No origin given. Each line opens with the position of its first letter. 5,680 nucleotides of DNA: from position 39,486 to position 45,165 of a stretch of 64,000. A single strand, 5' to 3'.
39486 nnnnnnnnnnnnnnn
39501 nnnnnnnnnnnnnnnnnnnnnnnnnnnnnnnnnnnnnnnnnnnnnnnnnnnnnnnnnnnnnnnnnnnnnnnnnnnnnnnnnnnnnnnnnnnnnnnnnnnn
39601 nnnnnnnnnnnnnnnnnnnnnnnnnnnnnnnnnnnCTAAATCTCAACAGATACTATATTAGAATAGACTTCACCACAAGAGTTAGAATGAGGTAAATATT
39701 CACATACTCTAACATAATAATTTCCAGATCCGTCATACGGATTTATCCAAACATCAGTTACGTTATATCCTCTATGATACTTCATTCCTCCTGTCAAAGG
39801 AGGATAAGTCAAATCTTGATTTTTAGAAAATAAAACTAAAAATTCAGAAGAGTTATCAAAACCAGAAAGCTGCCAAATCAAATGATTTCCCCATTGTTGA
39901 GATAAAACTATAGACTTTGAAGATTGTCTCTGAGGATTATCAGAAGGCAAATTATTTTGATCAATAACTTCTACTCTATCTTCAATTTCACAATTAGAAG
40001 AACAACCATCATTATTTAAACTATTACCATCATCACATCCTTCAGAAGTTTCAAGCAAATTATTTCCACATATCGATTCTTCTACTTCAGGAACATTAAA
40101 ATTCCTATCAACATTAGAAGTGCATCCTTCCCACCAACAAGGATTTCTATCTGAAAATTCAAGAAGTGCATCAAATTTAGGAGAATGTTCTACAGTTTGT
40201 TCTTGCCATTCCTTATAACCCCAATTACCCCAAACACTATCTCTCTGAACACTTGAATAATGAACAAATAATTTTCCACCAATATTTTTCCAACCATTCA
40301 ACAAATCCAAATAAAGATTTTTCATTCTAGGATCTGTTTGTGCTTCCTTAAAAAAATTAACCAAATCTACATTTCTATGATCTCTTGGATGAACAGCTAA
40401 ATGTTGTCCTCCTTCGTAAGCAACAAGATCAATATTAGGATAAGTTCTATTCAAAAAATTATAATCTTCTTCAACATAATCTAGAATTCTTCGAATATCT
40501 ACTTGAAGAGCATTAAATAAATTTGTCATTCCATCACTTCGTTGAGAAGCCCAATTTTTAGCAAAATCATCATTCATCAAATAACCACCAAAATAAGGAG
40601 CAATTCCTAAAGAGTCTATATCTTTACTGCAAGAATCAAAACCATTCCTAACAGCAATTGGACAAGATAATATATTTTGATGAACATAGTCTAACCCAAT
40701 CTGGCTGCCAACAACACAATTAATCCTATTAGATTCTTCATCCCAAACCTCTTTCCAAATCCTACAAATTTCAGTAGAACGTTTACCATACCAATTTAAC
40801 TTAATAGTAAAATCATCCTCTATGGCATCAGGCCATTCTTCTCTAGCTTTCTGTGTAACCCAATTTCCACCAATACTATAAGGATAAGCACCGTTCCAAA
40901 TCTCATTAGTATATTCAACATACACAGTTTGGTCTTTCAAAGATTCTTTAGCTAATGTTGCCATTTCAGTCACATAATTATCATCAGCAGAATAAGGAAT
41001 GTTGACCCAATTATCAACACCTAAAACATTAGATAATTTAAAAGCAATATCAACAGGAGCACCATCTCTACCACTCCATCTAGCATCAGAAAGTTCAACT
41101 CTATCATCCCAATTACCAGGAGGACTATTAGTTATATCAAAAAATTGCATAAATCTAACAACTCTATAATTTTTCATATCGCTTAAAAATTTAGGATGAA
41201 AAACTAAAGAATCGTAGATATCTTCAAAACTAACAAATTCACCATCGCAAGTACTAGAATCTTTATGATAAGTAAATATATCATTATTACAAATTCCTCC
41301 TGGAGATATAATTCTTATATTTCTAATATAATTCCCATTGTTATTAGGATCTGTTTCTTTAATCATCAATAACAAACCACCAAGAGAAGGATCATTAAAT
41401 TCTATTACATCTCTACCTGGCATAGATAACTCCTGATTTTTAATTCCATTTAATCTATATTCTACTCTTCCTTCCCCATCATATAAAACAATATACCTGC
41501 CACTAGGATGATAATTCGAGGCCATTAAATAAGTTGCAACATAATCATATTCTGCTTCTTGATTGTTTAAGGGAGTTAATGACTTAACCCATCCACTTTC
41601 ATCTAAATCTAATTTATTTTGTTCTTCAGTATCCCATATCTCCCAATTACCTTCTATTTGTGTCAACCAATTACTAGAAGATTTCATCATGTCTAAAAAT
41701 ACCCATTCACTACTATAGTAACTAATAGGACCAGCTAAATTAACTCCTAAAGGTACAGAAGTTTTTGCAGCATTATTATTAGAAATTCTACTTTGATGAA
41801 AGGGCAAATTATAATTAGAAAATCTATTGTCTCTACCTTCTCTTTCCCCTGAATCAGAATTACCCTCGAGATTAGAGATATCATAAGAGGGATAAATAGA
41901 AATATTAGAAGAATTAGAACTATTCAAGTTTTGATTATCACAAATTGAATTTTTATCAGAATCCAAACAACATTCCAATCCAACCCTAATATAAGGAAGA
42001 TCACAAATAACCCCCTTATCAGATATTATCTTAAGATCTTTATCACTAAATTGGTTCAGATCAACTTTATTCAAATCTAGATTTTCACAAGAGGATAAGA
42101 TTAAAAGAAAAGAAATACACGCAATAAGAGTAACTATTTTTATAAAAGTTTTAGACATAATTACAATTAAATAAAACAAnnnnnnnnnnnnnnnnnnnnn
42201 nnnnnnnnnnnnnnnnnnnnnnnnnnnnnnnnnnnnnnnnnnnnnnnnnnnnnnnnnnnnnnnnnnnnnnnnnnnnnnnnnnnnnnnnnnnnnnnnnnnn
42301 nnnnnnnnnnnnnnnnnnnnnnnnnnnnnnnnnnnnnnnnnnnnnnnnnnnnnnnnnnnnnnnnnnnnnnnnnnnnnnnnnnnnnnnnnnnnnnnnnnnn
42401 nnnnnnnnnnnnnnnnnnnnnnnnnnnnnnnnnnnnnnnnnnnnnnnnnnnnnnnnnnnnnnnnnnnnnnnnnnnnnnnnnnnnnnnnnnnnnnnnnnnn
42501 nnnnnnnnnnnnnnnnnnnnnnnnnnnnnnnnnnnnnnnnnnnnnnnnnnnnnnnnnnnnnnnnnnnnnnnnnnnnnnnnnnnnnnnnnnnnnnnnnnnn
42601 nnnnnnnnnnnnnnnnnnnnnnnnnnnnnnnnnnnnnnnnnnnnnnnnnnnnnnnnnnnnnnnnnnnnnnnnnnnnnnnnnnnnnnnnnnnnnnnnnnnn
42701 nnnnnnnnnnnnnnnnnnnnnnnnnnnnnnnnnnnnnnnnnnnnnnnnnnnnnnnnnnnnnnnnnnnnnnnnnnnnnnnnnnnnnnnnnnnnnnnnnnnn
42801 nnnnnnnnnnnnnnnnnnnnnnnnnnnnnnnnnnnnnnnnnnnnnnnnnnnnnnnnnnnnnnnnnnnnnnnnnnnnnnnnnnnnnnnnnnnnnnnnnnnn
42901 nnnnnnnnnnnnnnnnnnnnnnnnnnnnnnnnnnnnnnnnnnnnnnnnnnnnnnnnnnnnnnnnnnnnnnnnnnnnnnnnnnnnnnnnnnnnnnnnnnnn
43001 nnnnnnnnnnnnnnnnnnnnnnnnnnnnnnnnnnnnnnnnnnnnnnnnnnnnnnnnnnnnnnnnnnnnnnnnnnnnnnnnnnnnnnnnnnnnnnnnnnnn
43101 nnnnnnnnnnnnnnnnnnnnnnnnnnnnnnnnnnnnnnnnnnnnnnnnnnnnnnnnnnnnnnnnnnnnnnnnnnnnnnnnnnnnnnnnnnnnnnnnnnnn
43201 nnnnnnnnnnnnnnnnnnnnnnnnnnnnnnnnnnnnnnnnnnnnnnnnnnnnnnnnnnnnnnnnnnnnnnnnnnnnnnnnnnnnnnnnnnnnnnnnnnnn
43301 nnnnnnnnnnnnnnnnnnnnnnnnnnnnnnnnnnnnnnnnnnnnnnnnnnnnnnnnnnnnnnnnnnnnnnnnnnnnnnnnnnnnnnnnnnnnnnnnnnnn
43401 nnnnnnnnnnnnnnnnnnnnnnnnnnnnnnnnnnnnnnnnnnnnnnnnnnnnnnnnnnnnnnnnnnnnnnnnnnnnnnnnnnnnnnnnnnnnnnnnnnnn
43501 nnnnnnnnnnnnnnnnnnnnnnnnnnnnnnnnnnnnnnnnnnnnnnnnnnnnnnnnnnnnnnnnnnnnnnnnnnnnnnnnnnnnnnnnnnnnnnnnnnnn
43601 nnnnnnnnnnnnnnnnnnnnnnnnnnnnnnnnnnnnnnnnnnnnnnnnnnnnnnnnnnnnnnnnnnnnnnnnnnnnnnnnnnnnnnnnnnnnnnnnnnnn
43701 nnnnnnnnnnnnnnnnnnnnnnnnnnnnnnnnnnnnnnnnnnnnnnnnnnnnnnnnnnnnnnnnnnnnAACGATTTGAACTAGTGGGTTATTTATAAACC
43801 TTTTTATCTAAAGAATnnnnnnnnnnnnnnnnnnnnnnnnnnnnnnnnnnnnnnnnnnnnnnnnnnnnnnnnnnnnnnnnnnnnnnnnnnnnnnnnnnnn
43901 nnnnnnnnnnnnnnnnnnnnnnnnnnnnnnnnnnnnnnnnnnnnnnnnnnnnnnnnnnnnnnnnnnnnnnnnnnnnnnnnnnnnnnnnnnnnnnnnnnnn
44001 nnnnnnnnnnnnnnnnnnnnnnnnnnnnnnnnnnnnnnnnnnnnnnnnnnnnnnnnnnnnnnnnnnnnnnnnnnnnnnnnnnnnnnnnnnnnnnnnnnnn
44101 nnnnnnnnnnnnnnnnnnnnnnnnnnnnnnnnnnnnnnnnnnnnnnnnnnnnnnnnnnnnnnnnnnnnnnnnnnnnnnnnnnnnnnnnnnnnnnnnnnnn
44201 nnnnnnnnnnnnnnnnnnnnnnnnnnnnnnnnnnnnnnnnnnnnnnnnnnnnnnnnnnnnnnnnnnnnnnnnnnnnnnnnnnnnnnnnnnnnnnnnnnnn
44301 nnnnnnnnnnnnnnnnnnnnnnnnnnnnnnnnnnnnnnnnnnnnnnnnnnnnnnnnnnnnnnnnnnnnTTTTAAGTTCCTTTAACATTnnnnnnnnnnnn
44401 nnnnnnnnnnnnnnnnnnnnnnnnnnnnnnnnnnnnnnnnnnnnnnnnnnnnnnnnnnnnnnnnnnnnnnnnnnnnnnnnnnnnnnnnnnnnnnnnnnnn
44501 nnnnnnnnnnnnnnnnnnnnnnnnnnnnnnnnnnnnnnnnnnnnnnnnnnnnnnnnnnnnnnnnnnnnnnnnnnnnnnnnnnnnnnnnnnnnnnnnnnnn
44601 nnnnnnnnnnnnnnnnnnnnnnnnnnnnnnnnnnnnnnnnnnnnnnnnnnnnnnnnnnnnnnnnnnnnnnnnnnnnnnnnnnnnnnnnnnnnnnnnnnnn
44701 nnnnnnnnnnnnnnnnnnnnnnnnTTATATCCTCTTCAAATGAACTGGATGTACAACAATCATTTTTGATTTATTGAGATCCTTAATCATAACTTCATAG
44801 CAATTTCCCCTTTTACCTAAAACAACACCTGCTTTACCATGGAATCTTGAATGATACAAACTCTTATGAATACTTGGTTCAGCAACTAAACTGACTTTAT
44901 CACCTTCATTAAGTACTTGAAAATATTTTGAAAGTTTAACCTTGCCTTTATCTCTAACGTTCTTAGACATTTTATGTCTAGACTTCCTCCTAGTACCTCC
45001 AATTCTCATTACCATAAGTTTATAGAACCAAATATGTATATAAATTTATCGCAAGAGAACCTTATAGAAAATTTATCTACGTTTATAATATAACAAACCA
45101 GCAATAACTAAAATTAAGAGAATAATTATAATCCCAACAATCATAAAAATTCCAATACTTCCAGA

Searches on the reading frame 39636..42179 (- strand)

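Call 46: search_protein_families(library=pfam, proteins=[window:39636-42179:-], max_evalue=0.1)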
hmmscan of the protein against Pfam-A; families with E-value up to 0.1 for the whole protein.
window:39636-42179:- (847 aa): 1 family
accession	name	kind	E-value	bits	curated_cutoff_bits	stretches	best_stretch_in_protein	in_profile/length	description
PF13948.11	DUF4215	-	5e-05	24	27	1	701-730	18-46/47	Domain of unknown function (DUF4215)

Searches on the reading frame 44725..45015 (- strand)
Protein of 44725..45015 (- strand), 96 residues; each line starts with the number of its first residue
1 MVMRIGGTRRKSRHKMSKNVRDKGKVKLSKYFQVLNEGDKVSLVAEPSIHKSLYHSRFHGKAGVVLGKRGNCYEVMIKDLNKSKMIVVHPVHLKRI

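Call 32: find_encoding_contigs(protein=window:44725-45015:-, flank=5000, max_places=10)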
Protein window:44725-45015:- (96 aa): 3 contigs read that carry it; 3 places shown.
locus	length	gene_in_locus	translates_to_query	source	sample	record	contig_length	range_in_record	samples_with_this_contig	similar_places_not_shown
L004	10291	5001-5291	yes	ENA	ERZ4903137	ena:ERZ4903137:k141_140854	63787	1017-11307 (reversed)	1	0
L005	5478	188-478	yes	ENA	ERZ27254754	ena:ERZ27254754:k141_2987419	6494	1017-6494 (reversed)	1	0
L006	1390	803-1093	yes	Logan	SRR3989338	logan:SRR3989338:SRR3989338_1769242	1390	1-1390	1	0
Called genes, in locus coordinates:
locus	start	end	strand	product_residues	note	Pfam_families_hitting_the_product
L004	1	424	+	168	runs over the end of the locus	-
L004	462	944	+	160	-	-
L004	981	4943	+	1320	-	PF13229:Beta_helix (weak), PF05048:NosD, PF13229:Beta_helix, PF05048:NosD, PF13229:Beta_helix, PF05048:NosD, PF13229:Beta_helix, PF13229:Beta_helix, +1 more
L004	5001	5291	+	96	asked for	PF01157:Ribosomal_L21e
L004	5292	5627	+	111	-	PF03874:RNA_pol_Rpb4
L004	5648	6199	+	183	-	PF04919:DUF655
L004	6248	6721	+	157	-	PF00416:Ribosomal_S13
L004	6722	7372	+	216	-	PF01479:S4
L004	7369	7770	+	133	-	PF00411:Ribosomal_S11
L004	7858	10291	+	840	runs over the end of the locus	-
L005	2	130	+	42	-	?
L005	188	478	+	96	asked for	PF01157:Ribosomal_L21e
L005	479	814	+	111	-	PF03874:RNA_pol_Rpb4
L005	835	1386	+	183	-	PF04919:DUF655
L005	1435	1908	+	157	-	PF00416:Ribosomal_S13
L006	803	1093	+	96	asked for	PF01157:Ribosomal_L21e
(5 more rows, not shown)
